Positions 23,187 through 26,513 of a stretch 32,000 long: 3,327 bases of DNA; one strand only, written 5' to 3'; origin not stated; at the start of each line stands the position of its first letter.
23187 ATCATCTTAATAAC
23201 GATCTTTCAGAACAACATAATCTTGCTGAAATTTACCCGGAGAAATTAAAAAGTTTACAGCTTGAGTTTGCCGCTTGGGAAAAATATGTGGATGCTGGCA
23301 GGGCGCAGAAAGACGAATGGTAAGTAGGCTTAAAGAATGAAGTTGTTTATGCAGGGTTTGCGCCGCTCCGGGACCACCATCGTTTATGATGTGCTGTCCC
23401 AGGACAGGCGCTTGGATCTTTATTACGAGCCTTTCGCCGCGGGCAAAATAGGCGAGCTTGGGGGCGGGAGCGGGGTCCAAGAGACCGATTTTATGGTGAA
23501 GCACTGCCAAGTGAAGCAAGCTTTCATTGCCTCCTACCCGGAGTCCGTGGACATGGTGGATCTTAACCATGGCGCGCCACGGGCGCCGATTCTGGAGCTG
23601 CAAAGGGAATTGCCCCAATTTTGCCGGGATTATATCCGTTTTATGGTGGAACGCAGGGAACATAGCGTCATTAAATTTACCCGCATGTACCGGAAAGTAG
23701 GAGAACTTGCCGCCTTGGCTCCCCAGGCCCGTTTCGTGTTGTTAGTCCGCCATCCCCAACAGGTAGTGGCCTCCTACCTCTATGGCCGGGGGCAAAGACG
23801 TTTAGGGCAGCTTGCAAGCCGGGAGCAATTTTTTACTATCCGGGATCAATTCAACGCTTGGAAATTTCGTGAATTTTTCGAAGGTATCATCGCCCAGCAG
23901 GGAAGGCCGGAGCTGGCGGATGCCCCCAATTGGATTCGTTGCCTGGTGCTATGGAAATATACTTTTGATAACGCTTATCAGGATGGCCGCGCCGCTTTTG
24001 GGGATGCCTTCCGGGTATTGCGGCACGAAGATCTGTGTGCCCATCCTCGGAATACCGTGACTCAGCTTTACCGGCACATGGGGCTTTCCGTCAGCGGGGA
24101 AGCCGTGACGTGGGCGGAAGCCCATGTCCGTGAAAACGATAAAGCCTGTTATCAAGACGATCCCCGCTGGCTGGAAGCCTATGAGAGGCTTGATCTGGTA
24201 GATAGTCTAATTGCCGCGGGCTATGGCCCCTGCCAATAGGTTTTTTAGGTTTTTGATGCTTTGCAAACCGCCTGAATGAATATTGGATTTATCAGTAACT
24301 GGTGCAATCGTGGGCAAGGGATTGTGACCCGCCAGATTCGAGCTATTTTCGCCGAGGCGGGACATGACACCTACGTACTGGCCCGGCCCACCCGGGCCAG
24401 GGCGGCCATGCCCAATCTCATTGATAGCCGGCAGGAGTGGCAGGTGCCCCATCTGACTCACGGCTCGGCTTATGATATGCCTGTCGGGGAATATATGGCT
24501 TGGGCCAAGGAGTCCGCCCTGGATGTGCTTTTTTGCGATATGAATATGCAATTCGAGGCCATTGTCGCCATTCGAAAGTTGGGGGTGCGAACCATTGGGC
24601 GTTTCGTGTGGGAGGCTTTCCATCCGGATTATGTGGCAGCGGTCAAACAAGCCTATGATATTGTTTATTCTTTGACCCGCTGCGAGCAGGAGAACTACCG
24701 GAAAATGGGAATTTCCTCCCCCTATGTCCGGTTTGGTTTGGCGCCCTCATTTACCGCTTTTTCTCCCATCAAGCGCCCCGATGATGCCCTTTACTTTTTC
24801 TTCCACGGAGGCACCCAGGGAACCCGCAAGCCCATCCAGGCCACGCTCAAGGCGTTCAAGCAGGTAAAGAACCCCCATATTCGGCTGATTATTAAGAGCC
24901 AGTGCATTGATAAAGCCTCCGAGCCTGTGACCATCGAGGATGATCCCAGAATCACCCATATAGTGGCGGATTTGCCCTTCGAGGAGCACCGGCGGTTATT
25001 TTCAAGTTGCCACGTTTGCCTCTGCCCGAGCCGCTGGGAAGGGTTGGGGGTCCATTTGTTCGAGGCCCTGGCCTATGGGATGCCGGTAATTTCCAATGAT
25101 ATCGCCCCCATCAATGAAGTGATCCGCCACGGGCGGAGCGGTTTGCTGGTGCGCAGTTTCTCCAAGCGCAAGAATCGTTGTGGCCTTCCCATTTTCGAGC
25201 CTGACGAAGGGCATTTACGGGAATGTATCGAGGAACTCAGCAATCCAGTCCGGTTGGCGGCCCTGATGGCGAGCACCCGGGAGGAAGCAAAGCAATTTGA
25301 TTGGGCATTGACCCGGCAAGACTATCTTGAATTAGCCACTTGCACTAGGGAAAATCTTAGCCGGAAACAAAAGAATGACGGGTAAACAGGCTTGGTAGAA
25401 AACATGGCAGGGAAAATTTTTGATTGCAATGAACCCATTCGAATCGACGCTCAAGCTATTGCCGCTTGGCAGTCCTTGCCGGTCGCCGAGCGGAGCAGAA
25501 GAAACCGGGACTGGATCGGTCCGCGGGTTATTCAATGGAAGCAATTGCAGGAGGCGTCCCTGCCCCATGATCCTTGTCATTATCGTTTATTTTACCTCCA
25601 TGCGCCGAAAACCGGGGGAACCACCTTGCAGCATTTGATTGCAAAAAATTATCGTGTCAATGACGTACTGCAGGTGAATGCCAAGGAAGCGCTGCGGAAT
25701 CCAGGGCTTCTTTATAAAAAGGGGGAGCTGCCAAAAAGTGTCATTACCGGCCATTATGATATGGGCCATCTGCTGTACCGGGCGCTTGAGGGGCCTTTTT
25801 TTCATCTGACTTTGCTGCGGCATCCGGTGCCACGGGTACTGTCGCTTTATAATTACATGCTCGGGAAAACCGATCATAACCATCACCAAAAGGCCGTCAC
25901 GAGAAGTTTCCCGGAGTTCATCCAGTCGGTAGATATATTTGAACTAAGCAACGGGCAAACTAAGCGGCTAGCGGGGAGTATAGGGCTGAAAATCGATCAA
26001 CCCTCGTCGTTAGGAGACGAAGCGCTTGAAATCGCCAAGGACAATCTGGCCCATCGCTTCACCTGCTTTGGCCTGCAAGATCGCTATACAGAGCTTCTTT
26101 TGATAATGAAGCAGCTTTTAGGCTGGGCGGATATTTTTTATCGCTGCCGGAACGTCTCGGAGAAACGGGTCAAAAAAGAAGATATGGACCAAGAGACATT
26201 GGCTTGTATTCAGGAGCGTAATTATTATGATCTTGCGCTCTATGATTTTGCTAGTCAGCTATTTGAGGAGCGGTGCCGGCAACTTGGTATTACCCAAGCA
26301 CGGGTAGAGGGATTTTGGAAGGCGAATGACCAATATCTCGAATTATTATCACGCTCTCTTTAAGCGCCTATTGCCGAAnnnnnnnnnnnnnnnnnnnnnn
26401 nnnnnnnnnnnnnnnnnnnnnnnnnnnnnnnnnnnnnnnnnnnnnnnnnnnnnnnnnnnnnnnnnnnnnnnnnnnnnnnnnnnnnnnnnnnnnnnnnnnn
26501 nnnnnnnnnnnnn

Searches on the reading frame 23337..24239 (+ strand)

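Call 49: search_protein_families(library=pfam, proteins=[window:23337-24239:+], max_evalue=0.0001)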
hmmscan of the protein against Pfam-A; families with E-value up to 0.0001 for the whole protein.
window:23337-24239:+ (300 aa): 2 families
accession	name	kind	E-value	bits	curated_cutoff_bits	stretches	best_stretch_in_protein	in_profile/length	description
PF13469.12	Sulfotransfer_3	-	1e-19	72.1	27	1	3-153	2-150/216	Sulfotransferase family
PF00685.33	Sulfotransfer_1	-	1e-06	28.8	22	1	3-275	4-199/255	Sulfotransferase domain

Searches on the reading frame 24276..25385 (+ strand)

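Call 49: search_protein_families(library=pfam, proteins=[window:24276-25385:+], max_evalue=0.0001)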
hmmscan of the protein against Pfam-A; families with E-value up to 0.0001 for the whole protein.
window:24276-25385:+ (369 aa): 3 families
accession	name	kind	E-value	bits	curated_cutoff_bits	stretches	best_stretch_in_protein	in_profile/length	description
PF13692.12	Glyco_trans_1_4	-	3.4e-16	60.2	27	1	174-293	4-125/142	Glycosyl transferases group 1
PF00534.26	Glycos_transf_1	-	1.2e-14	54.7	26.4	1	178-295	21-143/172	Glycosyl transferases group 1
PF13524.12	Glyco_trans_1_2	-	2.6e-05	24.7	25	1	228-294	30-100/144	Glycosyl transferase-like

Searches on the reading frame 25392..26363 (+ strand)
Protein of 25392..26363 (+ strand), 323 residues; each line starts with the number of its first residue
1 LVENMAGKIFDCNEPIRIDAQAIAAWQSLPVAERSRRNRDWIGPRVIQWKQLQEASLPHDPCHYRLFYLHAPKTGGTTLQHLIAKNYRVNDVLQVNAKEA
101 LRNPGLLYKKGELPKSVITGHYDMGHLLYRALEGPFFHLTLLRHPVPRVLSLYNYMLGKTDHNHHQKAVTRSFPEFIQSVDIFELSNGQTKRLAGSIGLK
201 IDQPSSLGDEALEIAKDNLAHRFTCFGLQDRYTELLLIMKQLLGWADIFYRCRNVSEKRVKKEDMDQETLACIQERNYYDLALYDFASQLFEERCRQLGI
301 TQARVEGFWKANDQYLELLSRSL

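Call 49: search_protein_families(library=pfam, proteins=[window:25392-26363:+], max_evalue=0.0001)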
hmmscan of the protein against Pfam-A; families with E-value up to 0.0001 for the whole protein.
window:25392-26363:+ (323 aa): 1 family
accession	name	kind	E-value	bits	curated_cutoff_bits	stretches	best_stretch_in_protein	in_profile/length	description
PF03567.20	Sulfotransfer_2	-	3.8e-07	30.9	22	1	63-286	8-251/252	Sulfotransferase family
